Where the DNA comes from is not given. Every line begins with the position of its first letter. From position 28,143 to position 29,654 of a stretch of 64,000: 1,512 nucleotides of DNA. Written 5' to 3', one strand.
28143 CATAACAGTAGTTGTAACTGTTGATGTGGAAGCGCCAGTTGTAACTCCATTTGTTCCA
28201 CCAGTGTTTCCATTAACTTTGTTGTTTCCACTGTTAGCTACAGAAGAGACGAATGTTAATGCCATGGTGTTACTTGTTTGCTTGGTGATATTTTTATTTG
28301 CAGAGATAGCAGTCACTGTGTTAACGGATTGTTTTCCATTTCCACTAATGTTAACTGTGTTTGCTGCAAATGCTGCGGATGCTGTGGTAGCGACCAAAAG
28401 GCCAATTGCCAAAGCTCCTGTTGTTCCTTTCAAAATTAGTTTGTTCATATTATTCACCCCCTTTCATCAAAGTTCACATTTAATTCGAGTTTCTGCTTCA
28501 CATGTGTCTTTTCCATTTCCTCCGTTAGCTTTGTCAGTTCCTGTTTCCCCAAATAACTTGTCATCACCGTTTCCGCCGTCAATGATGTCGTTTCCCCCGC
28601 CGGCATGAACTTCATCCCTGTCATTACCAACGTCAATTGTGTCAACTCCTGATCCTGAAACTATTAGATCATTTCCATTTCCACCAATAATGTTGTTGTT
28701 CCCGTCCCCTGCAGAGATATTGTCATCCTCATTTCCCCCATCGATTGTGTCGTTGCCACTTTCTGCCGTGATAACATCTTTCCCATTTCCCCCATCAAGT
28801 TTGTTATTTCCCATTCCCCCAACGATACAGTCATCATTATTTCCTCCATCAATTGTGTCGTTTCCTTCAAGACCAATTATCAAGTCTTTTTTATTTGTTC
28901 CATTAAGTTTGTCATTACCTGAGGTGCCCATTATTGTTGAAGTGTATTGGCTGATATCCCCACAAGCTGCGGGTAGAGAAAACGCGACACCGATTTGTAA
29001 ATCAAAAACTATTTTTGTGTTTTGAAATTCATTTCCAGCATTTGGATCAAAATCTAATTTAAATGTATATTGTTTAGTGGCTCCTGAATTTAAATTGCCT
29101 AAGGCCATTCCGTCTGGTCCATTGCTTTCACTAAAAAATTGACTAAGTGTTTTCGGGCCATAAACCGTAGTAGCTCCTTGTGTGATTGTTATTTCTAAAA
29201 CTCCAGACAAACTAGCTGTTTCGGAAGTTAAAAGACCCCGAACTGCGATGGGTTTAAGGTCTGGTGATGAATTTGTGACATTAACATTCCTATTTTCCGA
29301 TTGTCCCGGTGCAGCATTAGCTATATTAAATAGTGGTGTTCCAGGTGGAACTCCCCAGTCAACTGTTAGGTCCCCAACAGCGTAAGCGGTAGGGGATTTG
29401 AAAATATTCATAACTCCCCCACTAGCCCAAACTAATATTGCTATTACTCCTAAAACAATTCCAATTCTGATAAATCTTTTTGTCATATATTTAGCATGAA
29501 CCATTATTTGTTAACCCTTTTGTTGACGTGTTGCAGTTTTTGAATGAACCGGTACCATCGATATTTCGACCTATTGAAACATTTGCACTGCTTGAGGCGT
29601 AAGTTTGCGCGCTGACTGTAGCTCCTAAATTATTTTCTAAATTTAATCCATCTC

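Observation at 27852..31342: Complete SipW signal peptidase / TasA-like fibre operon in a CPR-like genome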

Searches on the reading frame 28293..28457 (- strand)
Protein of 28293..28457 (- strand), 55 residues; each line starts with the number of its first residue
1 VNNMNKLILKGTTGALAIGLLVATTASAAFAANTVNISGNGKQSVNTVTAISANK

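Call 13: search_protein_families(library=ncbifam, proteins=[window:28293-28457:-], max_evalue=10)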
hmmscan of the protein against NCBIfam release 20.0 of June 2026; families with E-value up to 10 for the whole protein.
seq(55 aa): 1 family
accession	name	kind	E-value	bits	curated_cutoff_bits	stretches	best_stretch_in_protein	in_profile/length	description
NF040554.1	mini_HHHH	equivalog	0.33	11.2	40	1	4-29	1-26/45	HHHH-motif protein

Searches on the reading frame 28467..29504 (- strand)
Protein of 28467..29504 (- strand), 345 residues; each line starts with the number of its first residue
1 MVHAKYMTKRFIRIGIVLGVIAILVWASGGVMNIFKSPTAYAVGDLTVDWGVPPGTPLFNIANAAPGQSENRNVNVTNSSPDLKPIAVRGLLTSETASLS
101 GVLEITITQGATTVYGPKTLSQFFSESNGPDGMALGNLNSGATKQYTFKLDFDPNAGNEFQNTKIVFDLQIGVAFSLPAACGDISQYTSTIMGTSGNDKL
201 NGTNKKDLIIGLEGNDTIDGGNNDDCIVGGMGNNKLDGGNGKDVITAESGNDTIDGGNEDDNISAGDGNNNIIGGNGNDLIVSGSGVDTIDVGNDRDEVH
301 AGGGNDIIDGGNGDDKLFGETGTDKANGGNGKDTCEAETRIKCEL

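Call 3: search_protein_families(library=pfam, proteins=[window:28467-29504:-], max_evalue=0.1)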
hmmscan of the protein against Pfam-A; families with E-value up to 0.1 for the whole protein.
window:28467-29504:- (345 aa): 1 family
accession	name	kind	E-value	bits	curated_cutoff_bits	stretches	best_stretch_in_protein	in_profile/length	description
PF00353.25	HemolysinCabind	-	9.2e-23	80.3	23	6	229-262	2-35/36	RTX calcium-binding nonapeptide repeat (4 copies)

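Call 4: search_protein_families(library=ncbifam, proteins=[window:28467-29504:-], max_evalue=0.1)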
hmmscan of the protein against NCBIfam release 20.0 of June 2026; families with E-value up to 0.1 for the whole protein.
window:28467-29504:- (345 aa): 6 families
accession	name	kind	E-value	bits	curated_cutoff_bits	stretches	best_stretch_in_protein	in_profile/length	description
NF033943.0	RTX_toxin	subfamily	2.8e-20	72.2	1000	2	185-297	684-797/930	RTX family hemolysin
NF046115.1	Ca_rpt_SMc04171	equivalog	7.3e-19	68.3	625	3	189-252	2-65/574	SMc04171 family calcium-binding repeat protein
NF033203.1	entero_EhxA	exception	1.3e-15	56.7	2000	2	241-334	728-821/997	enterohemolysin EhxA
NF050046.1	PueAB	exception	1.3e-10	40.4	670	2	183-254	482-555/616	polyurethane esterase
NF053766.1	ZapA_metallo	exception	3e-06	26.6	940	2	202-253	335-386/483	ZapA family metalloprotease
NF035945.1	Zn_serralysin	subfamily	7.6e-05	22.1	500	2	283-325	324-366/462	serralysin family metalloprotease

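Call 15: find_homologous_proteins(query=window:28467-29504:-)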
Query window:28467-29504:- (345 aa): 3867 proteins with E <= 0.001 among 8000 candidates; the best 120 are listed.
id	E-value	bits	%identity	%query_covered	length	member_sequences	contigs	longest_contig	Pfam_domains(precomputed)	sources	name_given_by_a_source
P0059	5.9e-222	754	100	100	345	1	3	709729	PF00353.26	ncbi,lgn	-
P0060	3.9e-134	465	67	98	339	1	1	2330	PF00353.26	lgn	-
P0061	8.0e-122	425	64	90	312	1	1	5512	PF00353.26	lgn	-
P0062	3.4e-120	419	63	98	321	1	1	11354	PF00353.26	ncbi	-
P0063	4.8e-117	409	62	98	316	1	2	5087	PF00353.26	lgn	-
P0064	3.5e-114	400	60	98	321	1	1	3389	PF00353.26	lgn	-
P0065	2.2e-103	364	55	98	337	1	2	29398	PF00353.26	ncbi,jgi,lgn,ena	-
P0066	8.5e-103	362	43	98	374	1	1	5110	PF00353.26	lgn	-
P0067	3.2e-100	354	45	98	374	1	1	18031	PF00353.26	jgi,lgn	-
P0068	3.8e-100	353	45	90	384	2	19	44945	PF00353.26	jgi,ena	-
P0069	3.6e-99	350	52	98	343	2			PF00353.26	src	-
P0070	2.2e-98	348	51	97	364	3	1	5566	PF00353.26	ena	-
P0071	5.1e-97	343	51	98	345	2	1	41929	PF00353.26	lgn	-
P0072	6.1e-96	340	45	98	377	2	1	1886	PF00353.26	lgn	-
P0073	7.1e-96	339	51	98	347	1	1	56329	PF00353.26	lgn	-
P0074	1.4e-95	339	54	94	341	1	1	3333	PF00353.26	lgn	-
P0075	1.5e-95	338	43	99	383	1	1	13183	PF00353.26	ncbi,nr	ncbi:MAG: calcium-binding protein [bacterium]|nr:calcium-binding protein [bacterium]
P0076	1.6e-94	335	45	98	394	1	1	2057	PF00353.26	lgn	-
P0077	1.6e-94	335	43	98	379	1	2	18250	PF00353.26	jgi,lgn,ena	-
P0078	2.9e-94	334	49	90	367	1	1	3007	PF00353.26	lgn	-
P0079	3.3e-94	334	48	91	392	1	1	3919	PF00353.26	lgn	-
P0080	7.9e-94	333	45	87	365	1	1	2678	PF00353.26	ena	-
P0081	1.8e-93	332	48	94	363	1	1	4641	PF00353.26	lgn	-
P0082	3.5e-93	331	46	98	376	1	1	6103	PF00353.26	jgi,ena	-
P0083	5.0e-93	330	49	90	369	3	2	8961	PF00353.26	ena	-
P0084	5.2e-93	330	50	93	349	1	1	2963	PF00353.26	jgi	jgi:Ca2+-binding RTX toxin-like protein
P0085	5.3e-93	330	46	99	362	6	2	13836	PF00353.26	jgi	-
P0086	1.1e-92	329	50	97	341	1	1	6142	PF00353.26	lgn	-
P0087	1.6e-92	328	49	96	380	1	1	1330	PF00353.26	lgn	-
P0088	2.2e-92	328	46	98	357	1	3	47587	PF00353.26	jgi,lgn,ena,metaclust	metaclust:\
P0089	4.1e-92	327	50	98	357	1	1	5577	PF00353.26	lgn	-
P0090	9.5e-92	326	48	88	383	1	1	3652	PF00353.26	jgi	jgi:Ca2+-binding RTX toxin-like protein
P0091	1.7e-91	325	44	99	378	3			PF00353.26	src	-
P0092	2.6e-91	324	47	98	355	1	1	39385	PF00353.26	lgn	-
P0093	4.0e-91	324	49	91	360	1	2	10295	PF00353.26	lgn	-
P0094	7.2e-91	323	46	90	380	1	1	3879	PF00353.26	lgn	-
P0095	8.5e-91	323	43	98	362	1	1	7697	PF00353.26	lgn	-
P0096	1.1e-90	322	46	94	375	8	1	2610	PF00353.26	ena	-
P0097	2.2e-90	321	49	98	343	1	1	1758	PF00353.26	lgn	-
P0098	4.2e-90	320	46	91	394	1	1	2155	PF00353.26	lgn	-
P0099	4.3e-90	320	41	98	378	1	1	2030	PF00353.26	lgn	-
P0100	1.1e-89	319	46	98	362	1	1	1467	PF00353.26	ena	-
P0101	1.4e-89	319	51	90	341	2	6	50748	PF00353.26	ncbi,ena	-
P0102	2.8e-89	318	52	93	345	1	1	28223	PF00353.26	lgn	-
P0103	7.6e-89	316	48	98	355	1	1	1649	PF00353.26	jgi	jgi:Ca2+-binding RTX toxin-like protein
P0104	7.9e-89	316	44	97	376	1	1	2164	PF00353.26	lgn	-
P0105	8.2e-89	316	48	98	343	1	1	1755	PF00353.26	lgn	-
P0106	1.5e-88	315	46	94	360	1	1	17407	PF00353.26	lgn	-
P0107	1.9e-88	315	48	99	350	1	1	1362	PF00353.26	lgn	-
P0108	2.4e-88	315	51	98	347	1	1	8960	PF00353.26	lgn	-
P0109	5.5e-88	314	46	91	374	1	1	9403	PF00353.26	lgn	-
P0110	6.9e-88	313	47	99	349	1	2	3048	PF00353.26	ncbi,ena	-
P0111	4.5e-87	311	50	98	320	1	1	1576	PF00353.26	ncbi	-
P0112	6.5e-87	310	45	98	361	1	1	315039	PF00353.26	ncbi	-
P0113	7.6e-87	310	47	98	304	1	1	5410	PF00353.26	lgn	-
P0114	8.8e-87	310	46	98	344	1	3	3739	PF00353.26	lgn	-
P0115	9.3e-87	309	46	98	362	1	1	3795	PF00353.26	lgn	-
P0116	1.6e-86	309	47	91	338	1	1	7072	PF00353.26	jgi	-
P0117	2.0e-86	308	46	98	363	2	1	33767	PF00353.26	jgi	-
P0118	2.5e-86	308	43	98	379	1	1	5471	PF00353.26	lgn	-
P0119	2.8e-86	308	51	89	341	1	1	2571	PF00353.26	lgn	-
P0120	3.4e-86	308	47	97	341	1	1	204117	PF00353.26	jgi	jgi:Ca2+-binding RTX toxin-like protein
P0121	3.5e-86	308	47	98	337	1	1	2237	PF00353.26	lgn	-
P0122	3.9e-86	307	49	98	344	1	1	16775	PF00353.26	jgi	jgi:Ca2+-binding RTX toxin-like protein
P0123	4.6e-86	307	44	99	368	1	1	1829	PF00353.26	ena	-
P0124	8.9e-86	306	49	98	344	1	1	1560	PF00353.26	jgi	jgi:Ca2+-binding RTX toxin-like protein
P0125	1.5e-85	305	42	93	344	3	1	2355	PF00353.26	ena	-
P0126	1.7e-85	305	47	97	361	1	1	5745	PF00353.26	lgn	-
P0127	1.7e-85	305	44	98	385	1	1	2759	PF00353.26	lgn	-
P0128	2.3e-85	305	48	96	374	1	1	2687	PF00353.26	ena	-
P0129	2.6e-85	305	46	97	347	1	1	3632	PF00353.26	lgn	-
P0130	4.7e-85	304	46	100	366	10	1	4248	PF00353.26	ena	-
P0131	8.9e-85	303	43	94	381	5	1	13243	PF00353.26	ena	-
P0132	1.1e-84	303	47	98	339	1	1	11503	PF00353.26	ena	-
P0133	1.8e-84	302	54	78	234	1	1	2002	PF00353.26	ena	-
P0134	2.0e-84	302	46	99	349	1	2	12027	PF00353.26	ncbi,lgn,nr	ncbi:MAG: hypothetical protein HY430_03795 [Candidatus Levybacteria bacterium]|nr:hypothetical prote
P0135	2.4e-84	302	49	98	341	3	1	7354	PF00353.26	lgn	-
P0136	2.5e-84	301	42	99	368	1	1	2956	PF00353.26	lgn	-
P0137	3.3e-84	301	48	99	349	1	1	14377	PF00353.26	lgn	-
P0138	3.9e-84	301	46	91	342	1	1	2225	PF00353.26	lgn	-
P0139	4.4e-84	301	46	90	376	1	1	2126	PF00353.26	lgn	-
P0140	6.3e-84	300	48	98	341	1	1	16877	PF00353.26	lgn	-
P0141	8.1e-84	300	45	98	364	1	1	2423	PF00353.26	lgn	-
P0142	9.2e-84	300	43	94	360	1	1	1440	PF00353.26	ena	-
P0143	9.5e-84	300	46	90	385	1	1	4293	PF00353.26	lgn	-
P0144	1.0e-83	299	46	98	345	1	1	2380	PF00353.26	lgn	-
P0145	1.1e-83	299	46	95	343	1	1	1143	PF00353.26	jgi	jgi:Ca2+-binding RTX toxin-like protein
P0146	1.5e-83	299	44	99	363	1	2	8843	PF00353.26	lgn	-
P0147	1.6e-83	299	44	98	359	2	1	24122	PF00353.26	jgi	jgi:hypothetical protein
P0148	1.8e-83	299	44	98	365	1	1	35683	PF00353.26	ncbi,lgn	-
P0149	1.8e-83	299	43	98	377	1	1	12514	PF00353.26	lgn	-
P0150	2.6e-83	298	47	98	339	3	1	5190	PF00353.26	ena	-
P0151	2.8e-83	298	48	90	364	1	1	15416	PF00353.26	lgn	-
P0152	4.6e-83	297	46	98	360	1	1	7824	PF00353.26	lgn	-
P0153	6.8e-83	297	45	98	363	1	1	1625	PF00353.26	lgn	-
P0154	8.4e-83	296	46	98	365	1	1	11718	PF00353.26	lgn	-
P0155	9.7e-83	296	48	97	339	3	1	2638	PF00353.26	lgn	-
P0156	1.5e-82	296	50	90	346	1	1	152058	PF00353.26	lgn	-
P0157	1.5e-82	296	46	97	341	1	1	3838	PF00353.26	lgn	-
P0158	1.6e-82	296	43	97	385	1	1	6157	PF00353.26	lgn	-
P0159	1.6e-82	296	46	91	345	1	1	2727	PF00353.26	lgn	-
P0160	1.7e-82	295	45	99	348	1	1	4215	PF00353.26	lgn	-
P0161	2.7e-82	295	47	98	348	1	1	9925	PF00353.26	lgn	-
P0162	3.9e-82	294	48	93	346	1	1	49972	PF00353.26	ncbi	-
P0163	4.5e-82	294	44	97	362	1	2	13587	PF00353.26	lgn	-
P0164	5.2e-82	294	45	99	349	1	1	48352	PF00353.26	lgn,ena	-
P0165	8.1e-82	293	42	98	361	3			PF00353.26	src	-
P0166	8.8e-82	293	43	98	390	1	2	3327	PF00353.26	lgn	-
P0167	1.2e-81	293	42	99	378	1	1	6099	PF00353.26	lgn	-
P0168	1.2e-81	293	47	97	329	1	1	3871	PF00353.26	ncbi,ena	-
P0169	1.3e-81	293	48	92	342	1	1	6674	PF00353.26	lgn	-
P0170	1.3e-81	293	49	91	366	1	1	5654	PF00353.26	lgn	-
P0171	1.4e-81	292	48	98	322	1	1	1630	PF00353.26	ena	-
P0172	1.5e-81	292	45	89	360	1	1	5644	PF00353.26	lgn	-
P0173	1.6e-81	292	44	91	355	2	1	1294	PF00353.26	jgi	-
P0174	3.0e-81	291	41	98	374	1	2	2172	PF00353.26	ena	-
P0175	6.1e-81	290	49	91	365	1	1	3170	PF00353.26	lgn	-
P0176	6.6e-81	290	47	89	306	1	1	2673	PF00353.26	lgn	-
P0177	7.6e-81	290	44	99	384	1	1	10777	PF00353.26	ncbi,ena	-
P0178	8.1e-81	290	45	93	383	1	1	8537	PF00353.26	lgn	-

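Call 43: predict_structure(alignment_id=A3)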
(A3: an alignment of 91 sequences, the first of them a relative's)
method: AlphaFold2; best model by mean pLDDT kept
length: 345 residues; sequences in the alignment: 91
mean_pLDDT: 93.0   pTM: 0.81
mean pLDDT of the five models: 93.0, 92.1, 91.4, 91.2, 91.1
residues with pLDDT >= 90: 291; 70-90: 34; 50-70: 16; < 50: 4
segments of 3 or more residues with pLDDT < 50: 36-39
pLDDT, mean of each block of 10 residues (from residue 1): 69 94 80 51 83 88 94 96 95 95 98 98 92 95 97 94 94 92 91 95 96 97 97 98 98 98 99 98 99 98 98 98 98 98 94
secondary structure, 60 per line:
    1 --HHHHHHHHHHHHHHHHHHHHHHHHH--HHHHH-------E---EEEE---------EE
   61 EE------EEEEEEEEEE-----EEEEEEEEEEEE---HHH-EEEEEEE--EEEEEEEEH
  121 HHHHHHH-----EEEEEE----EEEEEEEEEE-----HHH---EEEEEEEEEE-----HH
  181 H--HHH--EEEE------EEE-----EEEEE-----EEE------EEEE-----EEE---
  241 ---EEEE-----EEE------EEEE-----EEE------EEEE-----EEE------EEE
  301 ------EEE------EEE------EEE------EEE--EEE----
elements in order: H3-27 H30-34 E46-49 E59-62 E69-78 E84-95 E103-109 E112-119 H120-127 E133-138 E143-152 E164-173 E189-192 E199-201 E207-211 E217-219 E226-229 E235-237 E244-247 E253-255 E262-265 E271-273 E280-283 E289-291 E298-300 E307-309 E316-318 E325-327 E334-336 E339-341

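Call 47: fold_search(model_id=the predicted structure, library=pdb)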
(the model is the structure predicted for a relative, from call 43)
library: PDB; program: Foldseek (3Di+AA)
matches with E <= 10: 1232; with E <= 0.001: 2
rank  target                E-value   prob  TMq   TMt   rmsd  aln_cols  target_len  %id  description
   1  7usl_C                2.2e-05  0.98  0.15  0.08  21.1       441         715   16  Integrin alphaM/beta2 ectodomain in complex with adenylate cyclase toxin RTX751 and M1F5 Fab (released 2022-08-17)
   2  8aur_A                6.9e-04  1.00  0.28  0.40  10.6       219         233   10  Cryo-EM structure of a TasA fibre (released 2022-11-30)
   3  5fr0                  1.7e-03  0.98  0.17  0.11  18.9       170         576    7  The details of glycolipid glycan hydrolysis by the structural analysis of a family 123 glycoside hydrolase from Clostrid (released 2016-03-30)
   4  8k2f                  2.9e-03  0.96  0.18  0.14  18.9       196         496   12  Crystal structure of Group 1 oligosaccharide-releasing beta-N-acetylgalactosaminidase NgaCa from Cohnella abietis, apo 1 (released 2024-04-24)
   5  7fe0_A                3.7e-03  0.99  0.20  0.33  14.2       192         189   12  AvmM Catalyzes Macrocyclization in Alchivemycin A Biosynthesis (released 2021-09-01)
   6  5fqe_A                3.7e-03  0.97  0.18  0.11  18.9       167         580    7  The details of glycolipid glycan hydrolysis by the structural analysis of a family 123 glycoside hydrolase from Clostr (released 2016-03-30)
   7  5fqh_A                4.5e-03  0.96  0.17  0.11  18.9       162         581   10  The details of glycolipid glycan hydrolysis by the structural analysis of a family 123 glycoside hydrolase from Clostr (released 2016-03-30)
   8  8k2g_A                4.5e-03  0.95  0.18  0.13  17.9       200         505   12  Crystal structure of Group 1 Oligosaccharide-releasing beta-N-acetylgalactosaminidase NgaCa from Cohnella abietis, apo (released 2024-04-24)
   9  5fqf_A                4.7e-03  0.97  0.18  0.11  18.7       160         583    8  The details of glycolipid glycan hydrolysis by the structural analysis of a family 123 glycoside hydrolase from Clostr (released 2016-03-30)
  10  6fvi                  1.0e-02  0.98  0.18  0.37  16.7       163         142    7  ASH / PapD-like domain of human CEP192 (PapD-like domain 7) (released 2019-03-20)
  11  5fqe_B                1.0e-02  0.93  0.18  0.11  18.8       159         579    7  The details of glycolipid glycan hydrolysis by the structural analysis of a family 123 glycoside hydrolase from Clostr (released 2016-03-30)
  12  7rah_E                1.2e-02  1.00  0.21  0.20  11.7       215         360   26  Adenylate cyclase toxin RTX domain fragment bound to M1H5 Fab and M2B10 Fab (released 2021-09-15)
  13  3vta_A                1.2e-02  0.85  0.13  0.08  14.1       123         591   10  Crystal Structure of cucumisin, a subtilisin-like endoprotease from Cucumis melo L (released 2012-08-08)
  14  3qbt_F                1.2e-02  0.97  0.17  0.38  14.3       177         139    8  Crystal structure of OCRL1 540-678 in complex with Rab8a:GppNHp (released 2011-03-23)
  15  3vta_B                1.3e-02  0.87  0.13  0.09  13.6       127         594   10  Crystal Structure of cucumisin, a subtilisin-like endoprotease from Cucumis melo L (released 2012-08-08)
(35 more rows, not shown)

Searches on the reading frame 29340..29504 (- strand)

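Call 13: search_protein_families(library=ncbifam, proteins=[window:29340-29504:-], max_evalue=10)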
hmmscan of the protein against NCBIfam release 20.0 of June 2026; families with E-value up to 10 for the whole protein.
seq(55 aa): 1 family
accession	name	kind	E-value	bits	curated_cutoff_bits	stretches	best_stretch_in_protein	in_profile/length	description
NF046122.1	morpho_MmpA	equivalog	0.056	13.6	32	1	4-29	13-38/47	morphogenic membrane protein MmpA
